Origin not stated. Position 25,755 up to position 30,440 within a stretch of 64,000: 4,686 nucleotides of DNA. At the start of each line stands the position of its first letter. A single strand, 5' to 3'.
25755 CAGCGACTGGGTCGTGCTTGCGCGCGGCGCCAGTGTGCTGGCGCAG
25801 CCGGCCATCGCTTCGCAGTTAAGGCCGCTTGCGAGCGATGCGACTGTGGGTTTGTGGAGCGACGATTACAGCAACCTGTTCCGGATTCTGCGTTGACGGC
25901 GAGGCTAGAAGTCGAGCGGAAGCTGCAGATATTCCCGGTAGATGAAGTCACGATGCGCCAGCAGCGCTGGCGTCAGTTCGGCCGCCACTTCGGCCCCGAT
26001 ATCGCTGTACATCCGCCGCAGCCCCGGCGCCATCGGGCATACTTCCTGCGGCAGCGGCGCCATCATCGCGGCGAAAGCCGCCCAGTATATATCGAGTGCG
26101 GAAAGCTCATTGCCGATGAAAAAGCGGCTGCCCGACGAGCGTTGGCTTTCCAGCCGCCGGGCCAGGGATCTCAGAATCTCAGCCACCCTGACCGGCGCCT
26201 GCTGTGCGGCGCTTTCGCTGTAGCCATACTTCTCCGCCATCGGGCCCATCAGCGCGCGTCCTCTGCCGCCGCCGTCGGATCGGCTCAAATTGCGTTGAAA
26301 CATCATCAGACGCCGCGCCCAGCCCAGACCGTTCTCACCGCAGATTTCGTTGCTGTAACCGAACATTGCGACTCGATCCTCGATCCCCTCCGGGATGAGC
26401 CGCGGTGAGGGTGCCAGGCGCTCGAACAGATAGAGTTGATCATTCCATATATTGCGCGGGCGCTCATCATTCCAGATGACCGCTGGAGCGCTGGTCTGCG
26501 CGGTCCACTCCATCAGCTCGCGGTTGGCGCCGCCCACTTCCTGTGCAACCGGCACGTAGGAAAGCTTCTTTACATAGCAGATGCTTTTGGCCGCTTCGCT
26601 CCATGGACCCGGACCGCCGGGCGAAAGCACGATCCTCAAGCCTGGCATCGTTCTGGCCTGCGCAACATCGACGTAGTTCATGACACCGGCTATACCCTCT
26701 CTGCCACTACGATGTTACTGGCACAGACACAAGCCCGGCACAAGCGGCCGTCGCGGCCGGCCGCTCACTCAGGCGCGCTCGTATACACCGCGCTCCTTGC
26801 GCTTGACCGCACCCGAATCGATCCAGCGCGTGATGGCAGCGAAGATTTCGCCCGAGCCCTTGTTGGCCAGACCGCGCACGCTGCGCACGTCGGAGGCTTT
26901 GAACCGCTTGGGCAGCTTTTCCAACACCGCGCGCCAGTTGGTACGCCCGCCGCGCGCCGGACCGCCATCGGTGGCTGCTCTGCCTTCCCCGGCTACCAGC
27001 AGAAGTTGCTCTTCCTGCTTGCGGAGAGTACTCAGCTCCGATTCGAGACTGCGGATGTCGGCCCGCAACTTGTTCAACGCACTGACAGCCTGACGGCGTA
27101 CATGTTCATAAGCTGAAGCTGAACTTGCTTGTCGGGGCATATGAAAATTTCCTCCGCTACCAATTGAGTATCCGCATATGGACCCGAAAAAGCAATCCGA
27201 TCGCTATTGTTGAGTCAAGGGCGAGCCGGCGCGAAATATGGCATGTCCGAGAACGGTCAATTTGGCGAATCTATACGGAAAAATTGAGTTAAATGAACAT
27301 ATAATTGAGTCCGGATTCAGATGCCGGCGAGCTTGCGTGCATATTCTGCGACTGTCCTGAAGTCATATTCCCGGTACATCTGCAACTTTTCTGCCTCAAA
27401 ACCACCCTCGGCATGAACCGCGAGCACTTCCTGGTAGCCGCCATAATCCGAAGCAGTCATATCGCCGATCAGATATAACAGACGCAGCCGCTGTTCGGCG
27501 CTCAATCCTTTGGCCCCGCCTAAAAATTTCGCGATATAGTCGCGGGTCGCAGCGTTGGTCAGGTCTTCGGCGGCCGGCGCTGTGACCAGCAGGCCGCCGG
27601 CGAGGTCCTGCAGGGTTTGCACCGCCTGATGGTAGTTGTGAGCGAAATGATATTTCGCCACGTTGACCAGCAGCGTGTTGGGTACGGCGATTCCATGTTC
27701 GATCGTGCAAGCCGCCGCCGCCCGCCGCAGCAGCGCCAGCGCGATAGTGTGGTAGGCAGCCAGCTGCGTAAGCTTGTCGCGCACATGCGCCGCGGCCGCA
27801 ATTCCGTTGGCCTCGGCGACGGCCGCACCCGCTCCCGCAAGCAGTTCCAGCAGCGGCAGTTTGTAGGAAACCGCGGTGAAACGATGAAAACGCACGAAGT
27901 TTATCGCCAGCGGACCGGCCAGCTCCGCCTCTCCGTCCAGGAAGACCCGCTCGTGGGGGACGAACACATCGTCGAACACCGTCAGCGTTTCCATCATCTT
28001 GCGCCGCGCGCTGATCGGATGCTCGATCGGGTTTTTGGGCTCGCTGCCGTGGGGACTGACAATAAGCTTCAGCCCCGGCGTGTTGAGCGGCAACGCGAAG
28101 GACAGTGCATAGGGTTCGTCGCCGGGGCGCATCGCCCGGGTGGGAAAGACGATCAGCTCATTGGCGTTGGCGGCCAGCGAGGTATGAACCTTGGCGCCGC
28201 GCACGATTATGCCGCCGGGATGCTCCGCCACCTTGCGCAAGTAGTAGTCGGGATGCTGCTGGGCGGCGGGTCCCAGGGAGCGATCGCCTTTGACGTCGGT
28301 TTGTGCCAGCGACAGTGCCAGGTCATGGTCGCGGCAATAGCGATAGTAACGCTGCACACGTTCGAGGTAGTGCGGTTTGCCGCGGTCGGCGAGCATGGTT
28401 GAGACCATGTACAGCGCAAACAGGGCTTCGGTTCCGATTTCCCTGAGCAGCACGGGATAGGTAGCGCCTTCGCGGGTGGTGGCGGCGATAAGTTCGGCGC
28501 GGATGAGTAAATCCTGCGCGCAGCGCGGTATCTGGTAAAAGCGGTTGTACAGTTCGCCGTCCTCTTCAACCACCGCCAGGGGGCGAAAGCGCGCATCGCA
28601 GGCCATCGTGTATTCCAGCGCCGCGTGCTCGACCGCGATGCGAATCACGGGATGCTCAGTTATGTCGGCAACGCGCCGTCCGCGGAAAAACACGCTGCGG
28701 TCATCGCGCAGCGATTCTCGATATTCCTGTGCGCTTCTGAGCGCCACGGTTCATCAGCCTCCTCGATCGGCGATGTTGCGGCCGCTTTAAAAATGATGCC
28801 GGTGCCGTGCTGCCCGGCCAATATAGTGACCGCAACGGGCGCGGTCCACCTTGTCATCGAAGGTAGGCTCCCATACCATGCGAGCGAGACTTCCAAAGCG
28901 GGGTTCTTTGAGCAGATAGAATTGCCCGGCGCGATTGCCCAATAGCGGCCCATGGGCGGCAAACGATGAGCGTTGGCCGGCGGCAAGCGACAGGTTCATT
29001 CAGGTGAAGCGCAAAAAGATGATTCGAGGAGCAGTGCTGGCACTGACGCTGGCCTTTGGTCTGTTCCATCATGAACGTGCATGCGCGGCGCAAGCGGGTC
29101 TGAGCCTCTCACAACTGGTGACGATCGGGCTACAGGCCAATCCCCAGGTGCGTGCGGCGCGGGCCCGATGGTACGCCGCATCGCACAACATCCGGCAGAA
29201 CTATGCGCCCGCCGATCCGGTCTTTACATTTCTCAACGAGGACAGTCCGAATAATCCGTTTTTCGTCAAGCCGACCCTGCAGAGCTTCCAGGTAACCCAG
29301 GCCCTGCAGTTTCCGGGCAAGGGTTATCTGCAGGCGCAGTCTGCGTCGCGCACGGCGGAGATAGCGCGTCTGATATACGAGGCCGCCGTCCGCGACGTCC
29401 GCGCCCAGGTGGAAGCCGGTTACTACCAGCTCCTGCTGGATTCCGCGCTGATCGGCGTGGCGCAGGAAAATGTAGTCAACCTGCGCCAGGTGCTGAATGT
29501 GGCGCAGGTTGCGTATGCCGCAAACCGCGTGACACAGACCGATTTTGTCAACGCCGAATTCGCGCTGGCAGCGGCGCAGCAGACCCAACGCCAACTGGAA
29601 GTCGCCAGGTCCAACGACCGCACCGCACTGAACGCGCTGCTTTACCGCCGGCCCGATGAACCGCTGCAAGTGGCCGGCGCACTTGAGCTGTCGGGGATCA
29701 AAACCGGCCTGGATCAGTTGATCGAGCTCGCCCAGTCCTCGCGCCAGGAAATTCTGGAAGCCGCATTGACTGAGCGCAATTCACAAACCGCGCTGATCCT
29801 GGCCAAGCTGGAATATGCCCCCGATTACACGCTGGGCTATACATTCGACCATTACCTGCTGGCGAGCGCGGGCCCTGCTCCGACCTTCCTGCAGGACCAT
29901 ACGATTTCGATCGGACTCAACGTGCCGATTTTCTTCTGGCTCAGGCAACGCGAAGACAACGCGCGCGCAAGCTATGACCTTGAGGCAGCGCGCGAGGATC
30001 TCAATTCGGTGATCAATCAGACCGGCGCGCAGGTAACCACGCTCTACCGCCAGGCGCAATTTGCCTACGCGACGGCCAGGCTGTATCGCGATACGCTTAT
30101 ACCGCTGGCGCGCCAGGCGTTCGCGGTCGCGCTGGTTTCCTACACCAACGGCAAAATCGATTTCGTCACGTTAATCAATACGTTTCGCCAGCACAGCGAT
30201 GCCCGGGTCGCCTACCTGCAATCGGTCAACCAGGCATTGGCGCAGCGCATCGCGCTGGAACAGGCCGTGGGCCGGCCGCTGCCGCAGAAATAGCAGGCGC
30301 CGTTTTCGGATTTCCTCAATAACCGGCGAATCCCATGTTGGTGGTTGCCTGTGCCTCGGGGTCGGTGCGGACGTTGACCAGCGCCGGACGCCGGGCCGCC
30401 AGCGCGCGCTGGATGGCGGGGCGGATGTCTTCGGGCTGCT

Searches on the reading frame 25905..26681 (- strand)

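Call 24: search_protein_families(library=pfam, proteins=[window:25905-26681:-], max_evalue=0.001)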
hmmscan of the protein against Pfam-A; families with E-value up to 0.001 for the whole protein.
window:25905-26681:- (258 aa): 1 family
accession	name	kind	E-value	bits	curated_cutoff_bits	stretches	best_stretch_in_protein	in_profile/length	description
PF13410.11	GST_C_2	-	0.00095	19.6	24.9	0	163-214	8-54/69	Glutathione S-transferase, C-terminal domain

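Call 51: search_protein_families(library=ncbifam, proteins=[window:25905-26681:-], max_evalue=0.01)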
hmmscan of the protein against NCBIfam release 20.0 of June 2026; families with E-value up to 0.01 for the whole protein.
window:25905-26681:- (258 aa): 0 families

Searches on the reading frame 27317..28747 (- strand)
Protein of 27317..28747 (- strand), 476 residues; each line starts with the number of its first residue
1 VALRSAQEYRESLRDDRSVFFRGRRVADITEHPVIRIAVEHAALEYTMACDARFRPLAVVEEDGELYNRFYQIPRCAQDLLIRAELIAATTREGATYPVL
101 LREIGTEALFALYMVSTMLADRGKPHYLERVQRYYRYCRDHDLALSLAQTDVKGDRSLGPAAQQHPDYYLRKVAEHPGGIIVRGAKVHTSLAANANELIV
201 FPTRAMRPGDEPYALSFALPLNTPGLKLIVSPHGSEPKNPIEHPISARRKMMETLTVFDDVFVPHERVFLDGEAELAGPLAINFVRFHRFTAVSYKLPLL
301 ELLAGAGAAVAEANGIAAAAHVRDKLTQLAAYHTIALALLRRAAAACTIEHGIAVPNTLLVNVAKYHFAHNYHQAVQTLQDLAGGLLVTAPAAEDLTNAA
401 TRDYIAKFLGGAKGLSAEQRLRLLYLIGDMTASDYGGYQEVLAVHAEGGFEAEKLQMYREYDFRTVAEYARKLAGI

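Call 24: search_protein_families(library=pfam, proteins=[window:27317-28747:-], max_evalue=0.001)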
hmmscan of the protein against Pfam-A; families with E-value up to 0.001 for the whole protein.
window:27317-28747:- (476 aa): 2 families
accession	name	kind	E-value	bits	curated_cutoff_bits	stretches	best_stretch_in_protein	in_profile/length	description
PF11794.13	HpaB_N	-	1.2e-77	261.6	35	1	7-270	3-270/270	4-hydroxyphenylacetate 3-hydroxylase N terminal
PF03241.18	HpaB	-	8.8e-52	175.6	25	1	281-475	5-202/202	4-hydroxyphenylacetate 3-hydroxylase C terminal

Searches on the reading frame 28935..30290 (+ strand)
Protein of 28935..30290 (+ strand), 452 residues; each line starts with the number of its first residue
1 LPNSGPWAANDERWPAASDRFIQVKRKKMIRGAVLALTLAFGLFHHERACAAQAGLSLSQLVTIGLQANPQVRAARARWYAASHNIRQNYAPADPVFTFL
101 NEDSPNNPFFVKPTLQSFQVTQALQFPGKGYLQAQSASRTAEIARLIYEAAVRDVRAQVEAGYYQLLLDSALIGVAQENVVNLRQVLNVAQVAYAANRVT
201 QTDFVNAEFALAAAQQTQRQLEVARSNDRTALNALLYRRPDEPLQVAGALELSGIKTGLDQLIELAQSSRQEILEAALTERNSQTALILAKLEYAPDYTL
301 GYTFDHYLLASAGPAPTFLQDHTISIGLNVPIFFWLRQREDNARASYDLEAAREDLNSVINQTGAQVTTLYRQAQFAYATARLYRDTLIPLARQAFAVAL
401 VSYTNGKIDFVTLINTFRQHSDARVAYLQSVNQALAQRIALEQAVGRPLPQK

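Call 70: search_protein_families(library=pfam, proteins=[window:28935-30290:+], max_evalue=0.0001)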
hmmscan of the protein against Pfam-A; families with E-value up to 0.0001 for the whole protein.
window:28935-30290:+ (452 aa): 1 family
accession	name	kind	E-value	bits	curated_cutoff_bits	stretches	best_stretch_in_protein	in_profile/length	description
PF02321.23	OEP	-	1.5e-39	136.2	22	2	259-446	1-187/187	Outer membrane efflux protein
